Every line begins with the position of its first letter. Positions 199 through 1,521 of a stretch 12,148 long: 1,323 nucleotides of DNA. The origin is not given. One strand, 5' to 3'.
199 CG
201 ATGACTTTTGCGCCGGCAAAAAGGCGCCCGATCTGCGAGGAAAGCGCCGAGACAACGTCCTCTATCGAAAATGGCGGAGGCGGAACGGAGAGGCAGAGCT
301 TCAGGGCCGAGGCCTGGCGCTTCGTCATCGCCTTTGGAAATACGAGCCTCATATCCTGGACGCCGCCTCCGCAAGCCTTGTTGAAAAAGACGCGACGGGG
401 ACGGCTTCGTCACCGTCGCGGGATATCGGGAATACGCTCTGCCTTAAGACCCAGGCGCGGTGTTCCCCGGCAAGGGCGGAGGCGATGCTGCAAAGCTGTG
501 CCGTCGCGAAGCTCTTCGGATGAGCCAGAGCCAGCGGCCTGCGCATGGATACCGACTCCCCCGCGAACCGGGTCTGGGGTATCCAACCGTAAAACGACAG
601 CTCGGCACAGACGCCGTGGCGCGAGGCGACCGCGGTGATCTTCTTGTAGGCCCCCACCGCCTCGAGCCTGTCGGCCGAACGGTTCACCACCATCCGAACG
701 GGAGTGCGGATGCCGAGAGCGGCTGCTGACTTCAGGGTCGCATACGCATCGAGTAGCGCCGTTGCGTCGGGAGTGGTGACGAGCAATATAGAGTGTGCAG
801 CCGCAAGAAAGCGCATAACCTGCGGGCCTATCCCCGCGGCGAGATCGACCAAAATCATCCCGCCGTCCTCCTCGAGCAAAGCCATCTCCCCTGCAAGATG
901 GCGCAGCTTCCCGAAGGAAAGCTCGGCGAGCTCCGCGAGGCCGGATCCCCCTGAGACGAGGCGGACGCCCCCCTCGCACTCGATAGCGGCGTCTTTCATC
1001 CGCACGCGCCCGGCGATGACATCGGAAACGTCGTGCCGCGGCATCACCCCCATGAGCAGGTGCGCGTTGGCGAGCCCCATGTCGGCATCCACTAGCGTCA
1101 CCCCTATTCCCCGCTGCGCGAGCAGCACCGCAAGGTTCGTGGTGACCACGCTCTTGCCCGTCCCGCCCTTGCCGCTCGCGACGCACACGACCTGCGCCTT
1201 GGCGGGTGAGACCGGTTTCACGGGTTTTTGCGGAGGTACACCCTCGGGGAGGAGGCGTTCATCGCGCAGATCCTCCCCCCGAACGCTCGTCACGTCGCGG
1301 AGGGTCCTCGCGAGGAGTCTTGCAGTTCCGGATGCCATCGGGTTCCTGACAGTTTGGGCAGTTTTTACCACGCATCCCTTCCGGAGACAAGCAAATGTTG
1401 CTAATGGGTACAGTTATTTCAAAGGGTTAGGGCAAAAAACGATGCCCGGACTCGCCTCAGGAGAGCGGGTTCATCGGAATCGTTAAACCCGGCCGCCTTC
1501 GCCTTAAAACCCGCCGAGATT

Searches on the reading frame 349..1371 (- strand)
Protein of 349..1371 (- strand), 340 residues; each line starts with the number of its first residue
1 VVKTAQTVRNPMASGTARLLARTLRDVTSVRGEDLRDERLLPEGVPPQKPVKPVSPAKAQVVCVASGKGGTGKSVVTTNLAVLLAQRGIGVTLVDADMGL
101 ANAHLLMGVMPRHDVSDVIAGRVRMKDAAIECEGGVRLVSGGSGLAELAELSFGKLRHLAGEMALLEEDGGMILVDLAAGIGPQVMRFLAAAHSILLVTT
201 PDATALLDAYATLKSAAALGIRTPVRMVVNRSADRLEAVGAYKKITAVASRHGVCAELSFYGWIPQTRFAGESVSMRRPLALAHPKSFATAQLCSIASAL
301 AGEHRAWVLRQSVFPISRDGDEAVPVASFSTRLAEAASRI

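Call 4: search_protein_families(library=pfam, proteins=[window:349-1371:-], max_evalue=1)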
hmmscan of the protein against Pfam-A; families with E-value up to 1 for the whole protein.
window:349-1371:- (340 aa): 13 families
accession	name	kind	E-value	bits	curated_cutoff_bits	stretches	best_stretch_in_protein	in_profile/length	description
PF01656.29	CbiA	-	1.6e-15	57.6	25.4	1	62-265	1-110/125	CobQ/CobB/MinD/ParA nucleotide binding domain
PF10609.15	ParA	-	3.3e-15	56.6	27.1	1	60-299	4-244/246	NUBPL iron-transfer P-loop NTPase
PF13614.12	AAA_31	-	3.4e-09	37.3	27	1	60-206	2-154/177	AAA domain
PF09140.17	MipZ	-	0.00025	20.9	20.7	1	61-99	2-40/262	ATPase MipZ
PF00142.24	Fer4_NifH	-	0.00068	19.6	25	1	66-139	6-84/271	4Fe-4S iron sulfur cluster binding proteins, NifH/frxC family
PF25199.1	nSTAND_NTPase5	-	0.0022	18.3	34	1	55-99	36-81/145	Novel STAND NTPase 5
PF06564.18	CBP_BcsQ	-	0.0023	17.9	21.3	1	61-205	3-151/234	Cellulose biosynthesis protein BcsQ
PF13481.12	AAA_25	-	0.0056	16.8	27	1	58-88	31-60/195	AAA domain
PF02374.21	ArsA_ATPase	-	0.022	14.4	24.3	1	64-97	5-38/305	Anion-transporting ATPase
PF05970.20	PIF1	-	0.1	12.6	25.9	1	59-109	22-70/223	PIF1-like helicase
PF16575.11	CLP1_P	-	0.16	12.2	26.6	1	67-99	1-33/188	mRNA cleavage and polyadenylation factor CLP1 P-loop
PF09848.15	SLFN-g3_helicase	-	0.17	11.5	24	1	61-84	2-25/354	Schlafen group 3, DNA/RNA helicase domain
PF07015.17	VirC1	-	0.24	11.1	24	1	60-97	2-39/231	VirC1 protein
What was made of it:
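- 349..1371 (-): MinD-like deviant-Walker-A ATPase (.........), transcribed divergently from A. The start codon is either 1371 (GTG) or 1338 (ATG, the JGI gene call, 329 aa). Pfam CbiA, ParA and AAA_31 (call 4).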

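Call 5: search_protein_families(library=ncbifam, proteins=[window:349-1371:-], max_evalue=1)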
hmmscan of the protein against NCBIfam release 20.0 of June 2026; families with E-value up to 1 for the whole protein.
window:349-1371:- (340 aa): 32 families (the best 25 are shown)
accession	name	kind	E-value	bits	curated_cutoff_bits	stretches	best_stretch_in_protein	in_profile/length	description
TIGR01969.1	minD_arch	subfamily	2e-34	118.9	201.75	1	61-304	2-234/251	cell division ATPase MinD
TIGR01968.1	minD_bact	equivalog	1.1e-23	83.9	212.9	1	59-304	1-240/261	septum site-determining protein MinD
TIGR03371.1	cellulose_yhjQ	equivalog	2.8e-11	43.4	157.85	1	60-230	2-176/246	cellulose biosynthesis protein BcsQ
NF041136.1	MrpORP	equivalog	5e-11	42.5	450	1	60-109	6-55/365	iron-sulfur cluster carrier protein MrpORP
NF008079.0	PRK10818.1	equivalog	9.2e-10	38.3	508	1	59-208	2-152/270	septum site-determining protein MinD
NF041546.1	ParA_partition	equivalog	4.9e-08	32.8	180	1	61-97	1-37/203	ParA family partition ATPase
NF007350.0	PRK09841.1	equivalog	1.3e-07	30.2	1248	1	57-151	529-624/726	tyrosine-protein kinase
TIGR01005.1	eps_transp_fam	subfamily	1.3e-07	30.2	411.7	1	55-220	542-707/754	exopolysaccharide transport protein family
NF008568.0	PRK11519.1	equivalog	1.4e-07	30.1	1068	1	57-129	524-596/720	tyrosine-protein kinase Wzc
TIGR01007.1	eps_fam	subfamily_domain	2.5e-07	30.4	108.05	1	55-131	13-90/204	polysaccharide biosynthesis tyrosine autokinase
NF008669.0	PRK11670.1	equivalog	2.5e-07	29.9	348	1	60-117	108-165/369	iron-sulfur cluster carrier protein ApbC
TIGR03018.1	pepcterm_TyrKin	hypoth_equivalog_domain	3.4e-07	29.8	230.65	1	59-208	35-188/207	XrtA-associated tyrosine autokinase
TIGR03029.1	EpsG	equivalog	6.9e-07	28.7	313.8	1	59-126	103-170/274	chain length determinant protein tyrosine kinase EpsG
NF040564.1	SCO2523_fam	equivalog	1.4e-06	27.8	200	1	62-106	3-47/305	SCO2523 family variant P-loop protein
TIGR03815.1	CpaE_hom_Actino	equivalog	2e-06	27.2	154.45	1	56-233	108-284/340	septum site-determining protein Ssd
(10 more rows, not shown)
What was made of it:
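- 349..1371 (-): NCBIfam minD_arch 2e-34, below its cut-off (call 5).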

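Call 96: search_protein_families(library=padloc, proteins=[window:349-1371:-], max_evalue=0.01)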
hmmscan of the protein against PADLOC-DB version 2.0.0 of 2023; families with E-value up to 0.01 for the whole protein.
window:349-1371:- (340 aa): 1 family
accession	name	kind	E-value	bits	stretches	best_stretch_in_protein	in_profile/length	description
PDLC04559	PDC-M28B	-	0.00058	17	1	54-98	123-167/438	-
